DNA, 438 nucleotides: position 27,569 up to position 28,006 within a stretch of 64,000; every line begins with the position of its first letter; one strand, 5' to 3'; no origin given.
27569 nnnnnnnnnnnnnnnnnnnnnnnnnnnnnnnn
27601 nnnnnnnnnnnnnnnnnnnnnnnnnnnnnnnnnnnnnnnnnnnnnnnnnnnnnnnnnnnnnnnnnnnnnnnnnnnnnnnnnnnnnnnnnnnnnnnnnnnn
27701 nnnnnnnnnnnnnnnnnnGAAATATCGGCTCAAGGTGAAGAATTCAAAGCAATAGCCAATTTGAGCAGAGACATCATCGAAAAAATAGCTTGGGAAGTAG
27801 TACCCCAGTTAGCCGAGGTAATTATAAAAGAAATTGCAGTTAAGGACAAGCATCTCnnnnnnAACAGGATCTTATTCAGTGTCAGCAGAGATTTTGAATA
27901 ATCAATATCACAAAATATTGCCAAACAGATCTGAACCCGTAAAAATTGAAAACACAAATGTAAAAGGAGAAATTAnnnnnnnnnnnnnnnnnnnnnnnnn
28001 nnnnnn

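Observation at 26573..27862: RomR-like response regulator with a 51-bp tandem-repeat proline-rich linker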

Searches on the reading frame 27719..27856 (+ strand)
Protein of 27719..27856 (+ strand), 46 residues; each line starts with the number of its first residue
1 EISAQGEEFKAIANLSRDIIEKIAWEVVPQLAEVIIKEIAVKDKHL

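Call 21: find_related_loci(query=A1, collection=genome_contigs, flank=8000)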
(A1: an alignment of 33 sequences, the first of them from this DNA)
Query A1 (46 aa) in genome_contigs; peptide patterns used: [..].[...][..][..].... (x = any residue, [..] = any of these).
600 stretches matched a pattern (row limit reached: there are more); 399 encode a relative of the query (tblastn E <= 1e-3); the best 80 are kept; 80 distinct loci.
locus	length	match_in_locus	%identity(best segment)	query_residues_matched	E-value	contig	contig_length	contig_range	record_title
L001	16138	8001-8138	100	1-46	3e-27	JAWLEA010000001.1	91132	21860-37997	MAG: Polyangia bacterium isolate 20BLK6-1.bin.28 NODE_98_length_91132_cov_5.469775, whole genome shotgun sequence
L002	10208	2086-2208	66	2-42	2e-14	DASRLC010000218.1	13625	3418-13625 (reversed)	MAG TPA_asm: Polyangia bacterium isolate SMAG_U10178 k141_634921, whole genome shotgun sequence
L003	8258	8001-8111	70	2-38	4e-14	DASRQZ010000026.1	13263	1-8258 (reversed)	MAG TPA_asm: Polyangia bacterium isolate SMAG_U4460 k141_1809839, whole genome shotgun sequence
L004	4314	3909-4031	66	2-42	5e-14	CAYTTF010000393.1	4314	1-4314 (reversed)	MAG TPA_asm: uncultured Myxococcales bacterium isolate binchicken_co54_184 genome assembly, contig: NODE_40084_length_43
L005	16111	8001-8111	70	2-38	6e-14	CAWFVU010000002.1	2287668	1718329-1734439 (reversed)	MAG: uncultured proteobacterium isolate MFD04967.bin.2.10 genome assembly, contig: contig_1530, whole genome shotgun seq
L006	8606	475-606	64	2-45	8e-14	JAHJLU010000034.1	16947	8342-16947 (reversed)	MAG: Myxococcota bacterium isolate Old_saline.mb.159 Old_saline.mb.159_k141_55512, whole genome shotgun sequence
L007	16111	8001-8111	68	2-38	1e-13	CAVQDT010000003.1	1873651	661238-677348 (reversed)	MAG: uncultured proteobacterium isolate MFD02134.bin.2.171 genome assembly, contig: contig_14144, whole genome shotgun s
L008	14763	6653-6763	68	2-38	9e-14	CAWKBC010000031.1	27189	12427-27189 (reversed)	MAG: uncultured proteobacterium isolate MFD04540.bin.3.176 genome assembly, contig: contig_6128, whole genome shotgun se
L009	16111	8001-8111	68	2-38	1e-13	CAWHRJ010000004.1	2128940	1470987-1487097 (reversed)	MAG: uncultured proteobacterium isolate MFD06714.bin.2.117 genome assembly, contig: contig_17567, whole genome shotgun s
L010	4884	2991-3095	74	4-38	1e-13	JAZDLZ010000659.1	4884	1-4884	MAG: Pseudomonadota bacterium isolate MEGAHIT-group-0.625 k141_8074165, whole genome shotgun sequence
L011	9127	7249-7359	70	2-38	1e-13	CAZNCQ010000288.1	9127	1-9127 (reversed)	MAG TPA_asm: uncultured Myxococcales bacterium isolate binchicken_co54_362 genome assembly, contig: NODE_13840_length_91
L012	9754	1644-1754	68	2-38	2e-13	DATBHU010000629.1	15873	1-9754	MAG TPA_asm: Polyangia bacterium isolate SMAG_U3876 k141_2567840, whole genome shotgun sequence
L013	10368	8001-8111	65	2-38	4e-13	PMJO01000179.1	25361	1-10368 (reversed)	MAG: Myxococcales bacterium isolate fen_1125 73.20120600_E2D.64_contig_24466, whole genome shotgun sequence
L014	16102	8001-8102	71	5-38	7e-13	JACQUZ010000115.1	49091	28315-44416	MAG: Deltaproteobacteria bacterium isolate NC_groundwater_1450_Ag_S-0.65um_64_25 S_p65_S5_coassembly_k141_3678093, whole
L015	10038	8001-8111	68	2-38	8e-13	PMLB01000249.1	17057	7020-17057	MAG: Myxococcales bacterium isolate fen_1121 73.20120600_E1D.21_contig_4469, whole genome shotgun sequence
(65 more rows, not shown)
